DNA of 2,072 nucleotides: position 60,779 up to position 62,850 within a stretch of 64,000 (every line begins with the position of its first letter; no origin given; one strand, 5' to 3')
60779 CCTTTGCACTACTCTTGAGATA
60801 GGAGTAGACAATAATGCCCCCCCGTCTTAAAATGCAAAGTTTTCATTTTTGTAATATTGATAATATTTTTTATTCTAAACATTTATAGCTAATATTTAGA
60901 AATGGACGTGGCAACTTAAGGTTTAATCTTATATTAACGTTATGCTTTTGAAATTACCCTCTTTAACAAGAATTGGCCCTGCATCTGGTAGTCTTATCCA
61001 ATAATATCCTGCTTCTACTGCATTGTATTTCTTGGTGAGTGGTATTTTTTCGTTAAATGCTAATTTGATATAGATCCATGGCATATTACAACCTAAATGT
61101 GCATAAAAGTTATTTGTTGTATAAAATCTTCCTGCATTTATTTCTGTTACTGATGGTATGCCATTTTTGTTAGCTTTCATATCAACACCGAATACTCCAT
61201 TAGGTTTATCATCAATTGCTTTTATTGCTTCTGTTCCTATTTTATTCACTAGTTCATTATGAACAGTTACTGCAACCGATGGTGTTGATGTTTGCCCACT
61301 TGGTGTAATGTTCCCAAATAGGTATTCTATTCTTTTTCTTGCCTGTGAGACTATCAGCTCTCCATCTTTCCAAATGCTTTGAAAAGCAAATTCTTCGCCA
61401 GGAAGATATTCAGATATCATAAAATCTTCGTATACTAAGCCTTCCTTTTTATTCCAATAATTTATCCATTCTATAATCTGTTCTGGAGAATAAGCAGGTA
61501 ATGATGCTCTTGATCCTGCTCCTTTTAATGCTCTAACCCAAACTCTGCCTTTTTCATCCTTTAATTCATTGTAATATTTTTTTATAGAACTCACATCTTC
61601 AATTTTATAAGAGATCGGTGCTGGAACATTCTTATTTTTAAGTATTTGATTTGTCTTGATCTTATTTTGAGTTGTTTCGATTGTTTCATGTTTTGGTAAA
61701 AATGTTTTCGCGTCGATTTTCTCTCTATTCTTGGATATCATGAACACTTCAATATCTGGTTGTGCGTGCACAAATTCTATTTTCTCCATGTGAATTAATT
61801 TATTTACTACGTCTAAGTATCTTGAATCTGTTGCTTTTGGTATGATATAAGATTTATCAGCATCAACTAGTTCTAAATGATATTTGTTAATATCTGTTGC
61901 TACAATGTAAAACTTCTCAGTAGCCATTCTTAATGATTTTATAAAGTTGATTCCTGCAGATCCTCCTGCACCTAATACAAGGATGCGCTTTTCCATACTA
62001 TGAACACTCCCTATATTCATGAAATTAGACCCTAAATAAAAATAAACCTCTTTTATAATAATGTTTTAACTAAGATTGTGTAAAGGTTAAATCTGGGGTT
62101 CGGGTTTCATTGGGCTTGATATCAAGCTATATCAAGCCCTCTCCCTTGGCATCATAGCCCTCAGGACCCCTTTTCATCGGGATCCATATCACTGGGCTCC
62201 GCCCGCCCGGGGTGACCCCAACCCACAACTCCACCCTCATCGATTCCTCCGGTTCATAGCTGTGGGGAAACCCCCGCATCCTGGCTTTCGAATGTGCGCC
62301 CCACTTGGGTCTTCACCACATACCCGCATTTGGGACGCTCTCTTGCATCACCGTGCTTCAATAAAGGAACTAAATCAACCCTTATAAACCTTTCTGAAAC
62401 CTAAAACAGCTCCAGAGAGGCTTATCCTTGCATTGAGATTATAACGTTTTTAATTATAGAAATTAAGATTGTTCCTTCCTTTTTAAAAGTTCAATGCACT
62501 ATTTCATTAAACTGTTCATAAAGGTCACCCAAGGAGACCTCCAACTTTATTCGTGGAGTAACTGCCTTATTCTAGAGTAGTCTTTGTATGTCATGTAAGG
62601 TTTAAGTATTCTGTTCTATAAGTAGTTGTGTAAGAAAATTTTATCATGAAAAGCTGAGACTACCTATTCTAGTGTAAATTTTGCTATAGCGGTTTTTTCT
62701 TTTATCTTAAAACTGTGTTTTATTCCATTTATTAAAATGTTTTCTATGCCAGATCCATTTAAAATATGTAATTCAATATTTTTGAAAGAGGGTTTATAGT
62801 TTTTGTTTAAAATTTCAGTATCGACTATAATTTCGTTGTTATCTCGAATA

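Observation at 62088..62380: Second GC-rich structured RNA candidate with its own TATA box, between an ATP-grasp gene and malA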

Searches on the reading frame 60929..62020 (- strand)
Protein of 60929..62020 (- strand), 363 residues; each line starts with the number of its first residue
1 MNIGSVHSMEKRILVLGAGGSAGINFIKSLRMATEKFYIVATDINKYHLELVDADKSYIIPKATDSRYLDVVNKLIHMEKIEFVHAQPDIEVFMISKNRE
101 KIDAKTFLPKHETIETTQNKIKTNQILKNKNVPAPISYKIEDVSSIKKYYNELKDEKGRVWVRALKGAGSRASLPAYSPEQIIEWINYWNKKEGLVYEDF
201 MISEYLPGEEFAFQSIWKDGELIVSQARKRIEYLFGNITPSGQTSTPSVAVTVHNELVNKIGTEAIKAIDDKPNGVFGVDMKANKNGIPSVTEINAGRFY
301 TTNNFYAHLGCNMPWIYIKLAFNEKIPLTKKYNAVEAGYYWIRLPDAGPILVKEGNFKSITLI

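Call 10: find_encoding_contigs(protein=window:60929-62020:-, flank=10000, max_places=10)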
Protein window:60929-62020:- (363 aa): 2 contigs read that carry it; 2 places shown.
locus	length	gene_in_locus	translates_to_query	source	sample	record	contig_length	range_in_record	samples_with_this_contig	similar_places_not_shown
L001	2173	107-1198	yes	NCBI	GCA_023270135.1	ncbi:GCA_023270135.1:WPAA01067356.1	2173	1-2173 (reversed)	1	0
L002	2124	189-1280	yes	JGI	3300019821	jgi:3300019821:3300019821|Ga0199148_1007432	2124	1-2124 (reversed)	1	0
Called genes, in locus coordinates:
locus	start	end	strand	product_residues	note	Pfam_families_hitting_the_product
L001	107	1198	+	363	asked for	PF21360:PylC-like_N, PF02655:ATP-grasp_3 (weak), PF15632:ATPgrasp_Ter (weak)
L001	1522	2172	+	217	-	?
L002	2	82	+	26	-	?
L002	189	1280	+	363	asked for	PF21360:PylC-like_N, PF02655:ATP-grasp_3 (weak), PF15632:ATPgrasp_Ter (weak)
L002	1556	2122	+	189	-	?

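Call 15: find_related_loci(query=window:60929-62020:-, collection=genome_contigs, flank=10000)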
Query window:60929-62020:- (363 aa) in genome_contigs; peptide patterns used: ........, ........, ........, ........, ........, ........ (x = any residue, [..] = any of these).
59 stretches matched a pattern; 3 encode a relative of the query (tblastn E <= 1e-3); 3 distinct loci.
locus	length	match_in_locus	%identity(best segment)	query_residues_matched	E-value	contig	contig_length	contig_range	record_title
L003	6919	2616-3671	76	9-360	0e+0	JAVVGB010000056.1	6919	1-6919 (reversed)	MAG: Thermoproteota archaeon isolate PSS.bin.16 NODE_1910_length_6919_cov_133.351253, whole genome shotgun sequence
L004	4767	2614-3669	76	9-360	0e+0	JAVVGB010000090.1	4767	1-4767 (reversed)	MAG: Thermoproteota archaeon isolate PSS.bin.16 NODE_3054_length_4767_cov_134.883065, whole genome shotgun sequence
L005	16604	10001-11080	73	2-362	2e-178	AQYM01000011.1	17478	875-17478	Crenarchaeota archaeon SCGC AAA471-B05 YNPFFA_1DRAFT_contig_22.23_C, whole genome shotgun sequence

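Call 36: search_protein_families(library=pfam, proteins=[window:60929-62020:-], max_evalue=0.001)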
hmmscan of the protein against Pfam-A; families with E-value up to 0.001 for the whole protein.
window:60929-62020:- (363 aa): 4 families
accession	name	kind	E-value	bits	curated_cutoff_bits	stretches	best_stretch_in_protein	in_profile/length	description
PF21360.3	PylC-like_N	-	6e-09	36.4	27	1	13-104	1-90/96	PylC-like, N-terminal domain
PF02655.19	ATP-grasp_3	-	1e-07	32.6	23.2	1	118-301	2-159/160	ATP-grasp domain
PF15632.11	ATPgrasp_Ter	-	1.7e-05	25.1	29.1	1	198-324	3-111/131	ATP-grasp in the biosynthetic pathway with Ter operon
PF13535.11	ATP-grasp_4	-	0.00082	19.5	27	0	190-299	45-153/160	ATP-grasp domain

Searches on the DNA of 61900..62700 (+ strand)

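Call 4: search_rna_families(source=window, start=61900, end=62700, threshold=evalue, max_evalue=10, show_alignments=4)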
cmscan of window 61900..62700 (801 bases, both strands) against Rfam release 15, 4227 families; matches with E-value up to 10: 3.
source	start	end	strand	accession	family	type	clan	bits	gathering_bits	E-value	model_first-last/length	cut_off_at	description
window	62457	62544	+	RF02379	csRNA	Gene; sRNA;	-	19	57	9.6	1-93/93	no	Cia-dependent small RNA csRNA1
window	62406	62504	+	RF01253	snR46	Gene; snRNA; snoRNA; HACA-box;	CL00021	15.7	43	2.1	1-197/197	no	Small nucleolar RNA snR46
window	62512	62555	-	RF01985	ZEB2_AS1_2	Gene; lncRNA;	-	12.1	70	5.1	1-61/61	no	ZEB2 antisense RNA 1 conserved region 2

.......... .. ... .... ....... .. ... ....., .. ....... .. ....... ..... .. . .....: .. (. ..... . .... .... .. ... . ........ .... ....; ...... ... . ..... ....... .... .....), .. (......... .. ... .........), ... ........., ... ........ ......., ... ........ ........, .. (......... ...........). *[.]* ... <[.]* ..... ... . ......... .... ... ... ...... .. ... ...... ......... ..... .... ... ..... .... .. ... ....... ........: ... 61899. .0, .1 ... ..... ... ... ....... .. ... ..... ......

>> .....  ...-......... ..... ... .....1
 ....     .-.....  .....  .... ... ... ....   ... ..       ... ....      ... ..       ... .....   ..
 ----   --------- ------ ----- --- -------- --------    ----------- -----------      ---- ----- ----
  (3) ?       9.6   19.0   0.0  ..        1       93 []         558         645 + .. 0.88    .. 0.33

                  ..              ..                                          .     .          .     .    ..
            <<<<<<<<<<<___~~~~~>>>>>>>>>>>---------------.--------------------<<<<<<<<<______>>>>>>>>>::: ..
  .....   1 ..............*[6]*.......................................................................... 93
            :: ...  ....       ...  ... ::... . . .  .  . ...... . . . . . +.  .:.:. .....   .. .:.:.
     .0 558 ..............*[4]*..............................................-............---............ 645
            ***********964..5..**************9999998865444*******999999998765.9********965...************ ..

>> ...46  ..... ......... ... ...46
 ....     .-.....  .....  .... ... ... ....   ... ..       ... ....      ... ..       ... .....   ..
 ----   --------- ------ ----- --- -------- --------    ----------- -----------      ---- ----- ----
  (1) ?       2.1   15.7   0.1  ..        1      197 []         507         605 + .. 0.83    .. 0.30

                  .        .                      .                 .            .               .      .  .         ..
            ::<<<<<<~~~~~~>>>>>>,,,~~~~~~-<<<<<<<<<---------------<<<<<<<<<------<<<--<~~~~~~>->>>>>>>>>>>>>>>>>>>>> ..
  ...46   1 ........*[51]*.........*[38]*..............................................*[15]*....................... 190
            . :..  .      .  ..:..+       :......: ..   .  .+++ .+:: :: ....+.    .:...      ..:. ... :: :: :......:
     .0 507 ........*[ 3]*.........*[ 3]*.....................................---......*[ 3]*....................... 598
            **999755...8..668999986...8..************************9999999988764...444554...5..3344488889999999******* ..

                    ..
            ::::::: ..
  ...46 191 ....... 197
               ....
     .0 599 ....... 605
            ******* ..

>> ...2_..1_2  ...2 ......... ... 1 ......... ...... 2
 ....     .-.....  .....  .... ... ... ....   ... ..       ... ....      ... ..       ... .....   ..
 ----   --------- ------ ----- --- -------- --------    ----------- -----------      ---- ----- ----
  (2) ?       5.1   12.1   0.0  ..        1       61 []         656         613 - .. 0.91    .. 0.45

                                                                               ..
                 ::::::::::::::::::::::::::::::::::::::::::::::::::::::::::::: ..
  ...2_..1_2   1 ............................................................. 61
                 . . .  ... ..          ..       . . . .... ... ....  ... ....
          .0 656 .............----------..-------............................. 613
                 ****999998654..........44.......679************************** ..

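Call 13: search_dna_similar(query=window:62060-62420:+, collection=phages, mode=distant, max_evalue=1)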
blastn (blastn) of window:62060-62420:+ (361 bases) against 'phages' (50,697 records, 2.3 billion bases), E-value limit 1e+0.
No match.

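Call 14: search_dna_similar(query=window:62060-62420:+, collection=plasmids, mode=distant, max_evalue=1)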
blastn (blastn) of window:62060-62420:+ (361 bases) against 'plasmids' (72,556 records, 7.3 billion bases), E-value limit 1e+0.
No match.

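Call 52: build_rna_model(alignment_id=A1, structure=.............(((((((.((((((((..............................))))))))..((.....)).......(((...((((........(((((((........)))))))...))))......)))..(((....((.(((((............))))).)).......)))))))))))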
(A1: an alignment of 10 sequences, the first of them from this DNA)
Model R1 built from alignment A1 (10 sequences, 195 columns); structure: as given.
model positions 192; base pairs 41; branch points 3; effective number of sequences 1.56; information 0.591 bits per position. Calibrated on 0.2 Mb of random sequence (short: E-values are rough).
structure used (alignment columns):
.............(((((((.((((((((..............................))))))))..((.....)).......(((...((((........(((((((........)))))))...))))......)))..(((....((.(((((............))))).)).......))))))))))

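Call 53: search_with_rna_model(model_id=R1, sources=[window, L003, L005, L006, L007, L008, L009, L010, L011, L012, L013, L014, L015, L016, L017, L018], max_evalue=1)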
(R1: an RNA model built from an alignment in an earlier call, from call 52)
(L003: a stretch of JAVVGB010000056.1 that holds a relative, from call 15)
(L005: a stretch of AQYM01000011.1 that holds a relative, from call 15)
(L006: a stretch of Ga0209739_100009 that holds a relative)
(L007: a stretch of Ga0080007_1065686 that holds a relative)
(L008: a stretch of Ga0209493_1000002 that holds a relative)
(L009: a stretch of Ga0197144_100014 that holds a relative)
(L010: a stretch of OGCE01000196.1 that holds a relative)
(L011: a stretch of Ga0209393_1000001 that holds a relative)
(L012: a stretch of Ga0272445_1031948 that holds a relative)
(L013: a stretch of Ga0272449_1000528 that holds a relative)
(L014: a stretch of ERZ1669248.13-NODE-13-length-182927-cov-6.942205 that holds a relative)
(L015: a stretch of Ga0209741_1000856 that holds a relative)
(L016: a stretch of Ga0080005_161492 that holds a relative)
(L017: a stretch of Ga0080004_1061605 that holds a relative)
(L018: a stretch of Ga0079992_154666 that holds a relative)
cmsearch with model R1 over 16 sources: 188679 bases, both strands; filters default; matches with E-value up to 1: 15.
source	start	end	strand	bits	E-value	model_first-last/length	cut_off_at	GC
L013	1365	1556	+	229.1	6.6e-60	1-192/192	no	0.55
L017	2671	2862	-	227.5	1.7e-59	1-192/192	no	0.55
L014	4664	4855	+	224.8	9.2e-59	1-192/192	no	0.57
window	62095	62285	-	215.3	3.4e-56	1-192/192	no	0.59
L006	680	868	+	206.6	7.5e-54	1-192/192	no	0.57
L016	2578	2766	+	206.6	7.5e-54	1-192/192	no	0.57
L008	10297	10483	-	202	1.3e-52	1-192/192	no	0.57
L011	2403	2589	+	202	1.3e-52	1-192/192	no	0.57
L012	25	217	+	190.7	1.5e-49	1-192/192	no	0.52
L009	12786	12945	+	145.7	1.9e-37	1-192/192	no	0.52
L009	2554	2737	-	143.6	7.3e-37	1-192/192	no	0.54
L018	4833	5002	+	138.3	2e-35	1-192/192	no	0.46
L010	3633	3802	-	134.2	2.4e-34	1-192/192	no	0.46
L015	3963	4132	-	134.2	2.4e-34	1-192/192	no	0.46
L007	3447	3579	-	113.7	8.6e-29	60-192/192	5'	0.49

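Call 62: search_with_rna_model(model_id=R1, sources=[L019, L020, L021, L022, L023, L024, L025, L026], max_evalue=1)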
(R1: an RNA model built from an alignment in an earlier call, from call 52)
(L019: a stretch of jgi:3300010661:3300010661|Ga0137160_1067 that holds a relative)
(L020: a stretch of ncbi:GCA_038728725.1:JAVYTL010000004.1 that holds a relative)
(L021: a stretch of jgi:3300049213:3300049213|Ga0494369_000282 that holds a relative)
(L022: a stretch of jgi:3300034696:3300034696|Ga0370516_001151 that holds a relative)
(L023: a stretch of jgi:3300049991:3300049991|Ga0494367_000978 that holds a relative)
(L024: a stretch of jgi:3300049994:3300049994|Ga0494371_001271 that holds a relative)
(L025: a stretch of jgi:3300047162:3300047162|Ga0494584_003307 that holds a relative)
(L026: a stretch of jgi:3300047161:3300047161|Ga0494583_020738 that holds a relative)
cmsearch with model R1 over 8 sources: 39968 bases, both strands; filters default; matches with E-value up to 1: 10.
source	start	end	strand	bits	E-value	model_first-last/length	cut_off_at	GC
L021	3067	3258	+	227.8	3.1e-60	1-192/192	no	0.56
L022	3067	3258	+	227.8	3.1e-60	1-192/192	no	0.56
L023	3067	3258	+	227.8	3.1e-60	1-192/192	no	0.56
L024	1794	1985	+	227.8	3.1e-60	1-192/192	no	0.56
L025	1065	1256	+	227.8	3.1e-60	1-192/192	no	0.56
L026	712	903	+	227.8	3.1e-60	1-192/192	no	0.56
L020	3079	3270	+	220.5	2.8e-58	1-192/192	no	0.55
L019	3070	3258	+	205.5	3.1e-54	1-192/192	no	0.54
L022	3213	3241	-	14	0.013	148-176/192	no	0.41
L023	3213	3241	-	14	0.013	148-176/192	no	0.41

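Call 65: search_with_rna_model(model_id=R1, sources=[window, L008, L009, L012, L013, L014, L016, L017, L018, L019, L020, L021, L027, L029, L030, L031, L032, L033, L034, L035, L036, L037], max_evalue=0.001, make_alignment=true)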
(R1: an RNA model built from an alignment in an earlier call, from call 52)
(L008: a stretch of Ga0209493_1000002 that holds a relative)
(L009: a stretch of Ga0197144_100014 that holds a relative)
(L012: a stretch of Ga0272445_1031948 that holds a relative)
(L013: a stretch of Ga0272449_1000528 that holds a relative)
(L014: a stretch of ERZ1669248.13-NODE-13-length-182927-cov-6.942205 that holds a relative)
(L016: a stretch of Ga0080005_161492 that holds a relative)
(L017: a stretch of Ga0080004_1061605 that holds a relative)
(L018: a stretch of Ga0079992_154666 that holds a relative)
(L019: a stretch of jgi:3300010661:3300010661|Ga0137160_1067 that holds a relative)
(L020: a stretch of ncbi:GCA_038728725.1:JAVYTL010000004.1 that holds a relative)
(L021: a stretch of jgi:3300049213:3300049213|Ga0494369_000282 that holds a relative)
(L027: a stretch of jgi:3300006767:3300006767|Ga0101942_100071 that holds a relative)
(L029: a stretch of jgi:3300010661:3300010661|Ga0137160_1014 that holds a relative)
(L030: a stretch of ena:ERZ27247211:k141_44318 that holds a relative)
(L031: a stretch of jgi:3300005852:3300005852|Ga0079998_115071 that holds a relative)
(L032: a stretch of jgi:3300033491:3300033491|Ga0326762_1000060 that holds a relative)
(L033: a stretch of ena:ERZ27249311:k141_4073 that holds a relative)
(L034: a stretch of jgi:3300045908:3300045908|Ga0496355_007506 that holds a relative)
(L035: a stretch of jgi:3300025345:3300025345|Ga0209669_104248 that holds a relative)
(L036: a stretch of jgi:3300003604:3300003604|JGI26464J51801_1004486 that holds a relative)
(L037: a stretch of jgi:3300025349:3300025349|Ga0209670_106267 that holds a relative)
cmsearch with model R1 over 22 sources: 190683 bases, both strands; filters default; matches with E-value up to 0.001: 23.
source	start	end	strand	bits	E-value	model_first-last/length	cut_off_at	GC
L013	1365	1556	+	229.1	6.6e-60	1-192/192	no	0.55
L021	3067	3258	+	227.8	1.5e-59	1-192/192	no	0.56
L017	2671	2862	-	227.5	1.7e-59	1-192/192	no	0.55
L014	4664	4855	+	224.8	9.3e-59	1-192/192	no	0.57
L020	3079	3270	+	220.5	1.4e-57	1-192/192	no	0.55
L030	2995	3186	+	217.3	1e-56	1-192/192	no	0.55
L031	2995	3186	+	217.3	1e-56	1-192/192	no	0.55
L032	2629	2820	+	217.3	1e-56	1-192/192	no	0.55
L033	1238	1429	+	217.3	1e-56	1-192/192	no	0.55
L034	696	887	+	217.3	1e-56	1-192/192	no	0.55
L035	2378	2569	+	217.3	1e-56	1-192/192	no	0.55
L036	2147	2338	+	217.3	1e-56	1-192/192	no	0.55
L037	1653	1844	+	217.3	1e-56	1-192/192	no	0.55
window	62095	62285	-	215.3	3.4e-56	1-192/192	no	0.59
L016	2578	2766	+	206.6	7.6e-54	1-192/192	no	0.57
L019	3070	3258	+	205.5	1.5e-53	1-192/192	no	0.54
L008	10297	10483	-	202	1.3e-52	1-192/192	no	0.57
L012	25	217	+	190.7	1.5e-49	1-192/192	no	0.52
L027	2995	3179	+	174.7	3.1e-45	1-192/192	no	0.56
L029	2995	3179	+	174.7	3.1e-45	1-192/192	no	0.56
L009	12786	12945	+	145.7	2e-37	1-192/192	no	0.52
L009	2554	2737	-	143.6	7.4e-37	1-192/192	no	0.54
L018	4833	5002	+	138.3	2e-35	1-192/192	no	0.46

Alignment A3: 23 matches aligned to the model, 193 columns, each read 5' to 3' on its own strand. Consensus structure (alignment columns), stored with it:
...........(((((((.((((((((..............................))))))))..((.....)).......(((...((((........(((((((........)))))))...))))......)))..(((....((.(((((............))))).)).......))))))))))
